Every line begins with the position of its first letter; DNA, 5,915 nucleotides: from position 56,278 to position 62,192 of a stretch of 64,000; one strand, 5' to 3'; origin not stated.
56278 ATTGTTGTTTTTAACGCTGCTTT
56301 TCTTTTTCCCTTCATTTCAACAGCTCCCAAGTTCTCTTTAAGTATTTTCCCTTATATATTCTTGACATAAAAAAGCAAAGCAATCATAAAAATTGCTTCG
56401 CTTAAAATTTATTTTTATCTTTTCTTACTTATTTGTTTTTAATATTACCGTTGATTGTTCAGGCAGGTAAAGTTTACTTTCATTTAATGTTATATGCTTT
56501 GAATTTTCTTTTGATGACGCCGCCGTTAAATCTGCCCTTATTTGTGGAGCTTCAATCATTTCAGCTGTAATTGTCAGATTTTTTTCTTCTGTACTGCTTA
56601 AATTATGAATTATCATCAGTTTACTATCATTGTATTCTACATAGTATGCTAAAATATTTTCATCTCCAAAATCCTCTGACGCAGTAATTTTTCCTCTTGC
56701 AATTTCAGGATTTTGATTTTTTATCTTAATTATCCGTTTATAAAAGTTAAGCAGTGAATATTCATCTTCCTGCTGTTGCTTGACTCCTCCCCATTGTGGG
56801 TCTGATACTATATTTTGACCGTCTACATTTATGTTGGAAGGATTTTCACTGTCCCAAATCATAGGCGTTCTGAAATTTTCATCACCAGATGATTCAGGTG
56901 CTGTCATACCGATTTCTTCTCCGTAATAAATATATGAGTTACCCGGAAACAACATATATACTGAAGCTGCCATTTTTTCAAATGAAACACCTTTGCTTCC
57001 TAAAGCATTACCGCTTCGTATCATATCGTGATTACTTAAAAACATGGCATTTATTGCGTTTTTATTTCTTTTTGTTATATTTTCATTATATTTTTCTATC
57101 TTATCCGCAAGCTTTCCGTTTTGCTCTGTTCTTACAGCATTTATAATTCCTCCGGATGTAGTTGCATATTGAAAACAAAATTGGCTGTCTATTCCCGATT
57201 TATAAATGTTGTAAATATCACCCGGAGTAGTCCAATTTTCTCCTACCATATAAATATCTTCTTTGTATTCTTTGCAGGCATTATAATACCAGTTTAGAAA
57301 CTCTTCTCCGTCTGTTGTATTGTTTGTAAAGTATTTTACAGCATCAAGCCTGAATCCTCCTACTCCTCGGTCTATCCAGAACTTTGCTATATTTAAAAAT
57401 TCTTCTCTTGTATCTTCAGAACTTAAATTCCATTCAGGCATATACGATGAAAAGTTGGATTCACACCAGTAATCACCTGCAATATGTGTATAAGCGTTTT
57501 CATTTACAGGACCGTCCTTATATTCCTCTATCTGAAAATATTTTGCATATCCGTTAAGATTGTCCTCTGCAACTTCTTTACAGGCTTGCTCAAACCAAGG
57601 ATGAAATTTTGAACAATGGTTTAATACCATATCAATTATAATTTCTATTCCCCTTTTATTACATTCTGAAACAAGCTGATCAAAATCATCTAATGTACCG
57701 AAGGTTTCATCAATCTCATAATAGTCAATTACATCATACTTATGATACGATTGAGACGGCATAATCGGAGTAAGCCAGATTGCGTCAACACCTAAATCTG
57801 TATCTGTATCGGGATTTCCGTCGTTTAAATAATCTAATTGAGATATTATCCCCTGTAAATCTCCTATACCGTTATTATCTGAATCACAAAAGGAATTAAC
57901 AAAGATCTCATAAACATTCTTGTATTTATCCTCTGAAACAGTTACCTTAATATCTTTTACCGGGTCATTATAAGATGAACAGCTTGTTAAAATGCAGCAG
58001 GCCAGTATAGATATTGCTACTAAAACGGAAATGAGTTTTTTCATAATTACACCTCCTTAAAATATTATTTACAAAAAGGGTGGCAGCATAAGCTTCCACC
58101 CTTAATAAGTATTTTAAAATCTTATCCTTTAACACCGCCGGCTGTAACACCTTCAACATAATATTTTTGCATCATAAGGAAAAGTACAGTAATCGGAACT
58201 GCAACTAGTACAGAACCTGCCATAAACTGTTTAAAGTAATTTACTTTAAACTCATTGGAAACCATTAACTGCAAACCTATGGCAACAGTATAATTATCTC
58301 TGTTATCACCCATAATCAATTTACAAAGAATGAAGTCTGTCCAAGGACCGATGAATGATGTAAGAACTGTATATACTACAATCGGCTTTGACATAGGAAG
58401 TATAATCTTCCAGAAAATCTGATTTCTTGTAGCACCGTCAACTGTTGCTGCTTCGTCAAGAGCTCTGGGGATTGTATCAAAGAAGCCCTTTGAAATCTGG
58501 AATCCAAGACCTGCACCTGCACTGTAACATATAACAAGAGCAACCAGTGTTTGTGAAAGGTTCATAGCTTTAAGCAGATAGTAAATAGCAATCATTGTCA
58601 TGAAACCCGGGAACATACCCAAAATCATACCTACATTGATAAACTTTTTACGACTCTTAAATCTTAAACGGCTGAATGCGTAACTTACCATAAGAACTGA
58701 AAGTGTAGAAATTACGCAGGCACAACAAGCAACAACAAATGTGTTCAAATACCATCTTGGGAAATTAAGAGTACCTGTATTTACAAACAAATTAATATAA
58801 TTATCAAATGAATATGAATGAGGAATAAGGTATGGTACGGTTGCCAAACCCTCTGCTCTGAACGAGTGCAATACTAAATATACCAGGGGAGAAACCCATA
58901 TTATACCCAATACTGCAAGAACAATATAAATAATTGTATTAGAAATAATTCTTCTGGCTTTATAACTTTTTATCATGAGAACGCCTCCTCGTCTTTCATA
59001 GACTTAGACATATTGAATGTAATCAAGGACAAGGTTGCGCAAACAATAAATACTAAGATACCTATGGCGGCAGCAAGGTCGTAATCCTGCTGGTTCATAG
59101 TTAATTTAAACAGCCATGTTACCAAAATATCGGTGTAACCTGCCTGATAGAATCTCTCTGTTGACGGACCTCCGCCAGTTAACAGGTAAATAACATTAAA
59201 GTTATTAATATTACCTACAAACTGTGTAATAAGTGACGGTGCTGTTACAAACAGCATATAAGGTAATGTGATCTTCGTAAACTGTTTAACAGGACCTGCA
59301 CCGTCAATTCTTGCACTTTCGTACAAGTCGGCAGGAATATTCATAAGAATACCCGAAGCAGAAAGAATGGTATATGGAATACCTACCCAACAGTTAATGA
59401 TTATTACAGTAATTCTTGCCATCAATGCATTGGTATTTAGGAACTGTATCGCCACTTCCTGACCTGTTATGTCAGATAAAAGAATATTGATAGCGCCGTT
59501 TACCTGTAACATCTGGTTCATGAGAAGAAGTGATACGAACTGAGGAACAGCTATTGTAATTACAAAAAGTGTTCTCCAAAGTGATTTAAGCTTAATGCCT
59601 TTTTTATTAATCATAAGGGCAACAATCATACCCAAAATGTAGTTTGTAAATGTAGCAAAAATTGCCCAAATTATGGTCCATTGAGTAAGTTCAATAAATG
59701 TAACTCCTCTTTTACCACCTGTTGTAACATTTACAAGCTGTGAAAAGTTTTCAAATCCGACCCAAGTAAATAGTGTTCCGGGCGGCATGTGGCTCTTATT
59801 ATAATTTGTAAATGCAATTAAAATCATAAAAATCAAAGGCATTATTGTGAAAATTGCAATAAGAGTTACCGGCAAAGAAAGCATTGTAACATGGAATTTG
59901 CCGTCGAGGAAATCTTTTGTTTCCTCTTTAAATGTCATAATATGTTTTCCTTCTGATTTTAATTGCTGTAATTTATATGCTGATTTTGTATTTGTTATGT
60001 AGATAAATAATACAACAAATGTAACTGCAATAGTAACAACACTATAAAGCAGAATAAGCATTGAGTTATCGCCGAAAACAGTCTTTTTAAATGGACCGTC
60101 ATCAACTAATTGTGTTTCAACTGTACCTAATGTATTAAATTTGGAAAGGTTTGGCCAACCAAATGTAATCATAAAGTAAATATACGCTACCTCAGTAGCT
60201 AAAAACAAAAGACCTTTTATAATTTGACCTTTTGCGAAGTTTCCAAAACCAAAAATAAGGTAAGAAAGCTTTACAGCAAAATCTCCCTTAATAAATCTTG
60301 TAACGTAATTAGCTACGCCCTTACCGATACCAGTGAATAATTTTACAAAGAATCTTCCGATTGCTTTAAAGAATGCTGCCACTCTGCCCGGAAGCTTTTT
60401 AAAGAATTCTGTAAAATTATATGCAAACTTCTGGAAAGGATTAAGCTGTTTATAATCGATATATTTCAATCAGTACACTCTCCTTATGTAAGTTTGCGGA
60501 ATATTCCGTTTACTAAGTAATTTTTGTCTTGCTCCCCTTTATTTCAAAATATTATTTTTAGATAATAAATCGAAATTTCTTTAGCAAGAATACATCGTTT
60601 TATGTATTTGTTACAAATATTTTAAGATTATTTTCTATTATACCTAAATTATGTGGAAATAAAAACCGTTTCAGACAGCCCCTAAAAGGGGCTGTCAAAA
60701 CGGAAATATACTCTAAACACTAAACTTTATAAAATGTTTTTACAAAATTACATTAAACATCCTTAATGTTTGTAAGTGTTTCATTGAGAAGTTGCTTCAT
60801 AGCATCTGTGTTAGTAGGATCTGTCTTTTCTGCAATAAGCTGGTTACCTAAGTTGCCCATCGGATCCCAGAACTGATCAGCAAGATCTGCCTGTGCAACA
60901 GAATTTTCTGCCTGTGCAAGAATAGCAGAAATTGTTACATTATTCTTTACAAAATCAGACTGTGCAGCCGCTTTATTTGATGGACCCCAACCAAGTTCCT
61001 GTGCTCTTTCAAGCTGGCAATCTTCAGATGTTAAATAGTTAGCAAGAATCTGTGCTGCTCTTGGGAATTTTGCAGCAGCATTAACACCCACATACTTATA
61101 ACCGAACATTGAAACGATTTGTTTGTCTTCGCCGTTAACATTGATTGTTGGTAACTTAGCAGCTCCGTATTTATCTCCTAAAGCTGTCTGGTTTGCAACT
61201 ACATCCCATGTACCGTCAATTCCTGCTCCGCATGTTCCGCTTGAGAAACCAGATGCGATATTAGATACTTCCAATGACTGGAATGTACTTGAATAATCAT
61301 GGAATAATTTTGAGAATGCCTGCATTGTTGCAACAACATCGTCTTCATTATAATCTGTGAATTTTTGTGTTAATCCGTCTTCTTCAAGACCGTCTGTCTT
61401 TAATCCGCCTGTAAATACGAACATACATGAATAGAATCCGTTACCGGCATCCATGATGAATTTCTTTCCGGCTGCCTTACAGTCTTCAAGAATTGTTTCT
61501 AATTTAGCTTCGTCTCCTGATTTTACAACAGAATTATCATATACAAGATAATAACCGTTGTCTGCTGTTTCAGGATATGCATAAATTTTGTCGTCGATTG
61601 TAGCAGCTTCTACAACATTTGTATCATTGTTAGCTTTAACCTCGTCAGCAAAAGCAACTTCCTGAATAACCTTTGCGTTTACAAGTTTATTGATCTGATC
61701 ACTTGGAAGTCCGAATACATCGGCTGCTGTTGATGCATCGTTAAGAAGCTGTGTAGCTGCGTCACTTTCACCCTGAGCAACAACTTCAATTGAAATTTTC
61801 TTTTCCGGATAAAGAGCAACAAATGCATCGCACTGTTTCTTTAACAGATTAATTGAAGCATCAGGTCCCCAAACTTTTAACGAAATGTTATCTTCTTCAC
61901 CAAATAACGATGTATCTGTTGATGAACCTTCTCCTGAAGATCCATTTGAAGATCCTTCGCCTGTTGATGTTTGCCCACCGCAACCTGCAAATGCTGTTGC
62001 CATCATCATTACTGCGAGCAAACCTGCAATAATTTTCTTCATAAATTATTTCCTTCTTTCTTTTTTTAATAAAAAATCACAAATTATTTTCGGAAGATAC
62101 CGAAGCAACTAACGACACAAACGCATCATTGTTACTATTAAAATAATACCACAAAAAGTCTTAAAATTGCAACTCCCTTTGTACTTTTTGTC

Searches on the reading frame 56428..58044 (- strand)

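Call 60: search_protein_families(library=pfam, proteins=[window:56428-58044:-], max_evalue=0.001)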
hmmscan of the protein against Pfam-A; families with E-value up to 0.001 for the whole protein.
window:56428-58044:- (539 aa): 2 families
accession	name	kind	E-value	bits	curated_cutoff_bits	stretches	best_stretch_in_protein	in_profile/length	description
PF00128.31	Alpha-amylase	-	3.4e-80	270.9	22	1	47-451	2-446/446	Alpha amylase, catalytic domain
PF23915.1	SusG_C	-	3.5e-06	27.6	27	1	464-534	1-62/62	Alpha-amylase SusG C-terminal domain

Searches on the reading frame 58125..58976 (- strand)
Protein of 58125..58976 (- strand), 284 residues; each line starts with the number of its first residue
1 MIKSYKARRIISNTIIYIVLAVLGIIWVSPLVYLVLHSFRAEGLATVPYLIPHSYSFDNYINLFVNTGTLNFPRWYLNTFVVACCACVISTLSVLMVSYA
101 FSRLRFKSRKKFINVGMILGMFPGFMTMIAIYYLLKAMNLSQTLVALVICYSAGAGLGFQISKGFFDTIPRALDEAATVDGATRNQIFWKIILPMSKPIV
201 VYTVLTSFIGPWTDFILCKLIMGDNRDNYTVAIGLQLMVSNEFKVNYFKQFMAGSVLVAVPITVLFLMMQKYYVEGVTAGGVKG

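Call 60: search_protein_families(library=pfam, proteins=[window:58125-58976:-], max_evalue=0.001)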
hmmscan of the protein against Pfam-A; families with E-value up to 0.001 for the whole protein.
window:58125-58976:- (284 aa): 1 family
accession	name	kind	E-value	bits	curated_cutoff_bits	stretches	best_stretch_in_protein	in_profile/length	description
PF00528.27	BPD_transp_1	-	7.9e-15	55.5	26.4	1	109-273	16-178/184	Binding-protein-dependent transport system inner membrane component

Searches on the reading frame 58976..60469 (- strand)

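Call 60: search_protein_families(library=pfam, proteins=[window:58976-60469:-], max_evalue=0.001)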
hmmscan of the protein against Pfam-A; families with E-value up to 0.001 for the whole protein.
window:58976-60469:- (498 aa): 1 family
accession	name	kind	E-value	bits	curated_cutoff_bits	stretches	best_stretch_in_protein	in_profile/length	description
PF00528.27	BPD_transp_1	-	1.3e-18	67.8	26.4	1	278-483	3-173/184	Binding-protein-dependent transport system inner membrane component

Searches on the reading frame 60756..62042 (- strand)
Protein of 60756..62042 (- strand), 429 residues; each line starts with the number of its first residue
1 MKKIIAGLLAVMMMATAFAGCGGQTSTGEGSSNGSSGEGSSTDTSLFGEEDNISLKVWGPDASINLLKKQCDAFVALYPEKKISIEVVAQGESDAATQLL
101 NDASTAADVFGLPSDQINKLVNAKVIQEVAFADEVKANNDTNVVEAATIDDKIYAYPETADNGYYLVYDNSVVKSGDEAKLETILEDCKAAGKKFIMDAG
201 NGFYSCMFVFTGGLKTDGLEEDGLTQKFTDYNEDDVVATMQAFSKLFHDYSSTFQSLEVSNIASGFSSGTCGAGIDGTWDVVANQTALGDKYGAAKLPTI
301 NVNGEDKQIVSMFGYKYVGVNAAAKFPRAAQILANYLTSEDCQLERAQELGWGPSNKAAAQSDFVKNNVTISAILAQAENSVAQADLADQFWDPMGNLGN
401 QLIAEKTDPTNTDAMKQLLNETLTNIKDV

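Call 78: search_protein_families(library=pfam, proteins=[window:60756-62042:-], max_evalue=0.00001)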
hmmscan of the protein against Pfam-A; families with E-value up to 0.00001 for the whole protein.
window:60756-62042:- (429 aa): 1 family
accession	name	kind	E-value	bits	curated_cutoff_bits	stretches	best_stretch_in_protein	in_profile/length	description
PF13416.11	SBP_bac_8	-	1.7e-28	100.7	27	1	80-370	9-276/279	Bacterial extracellular solute-binding protein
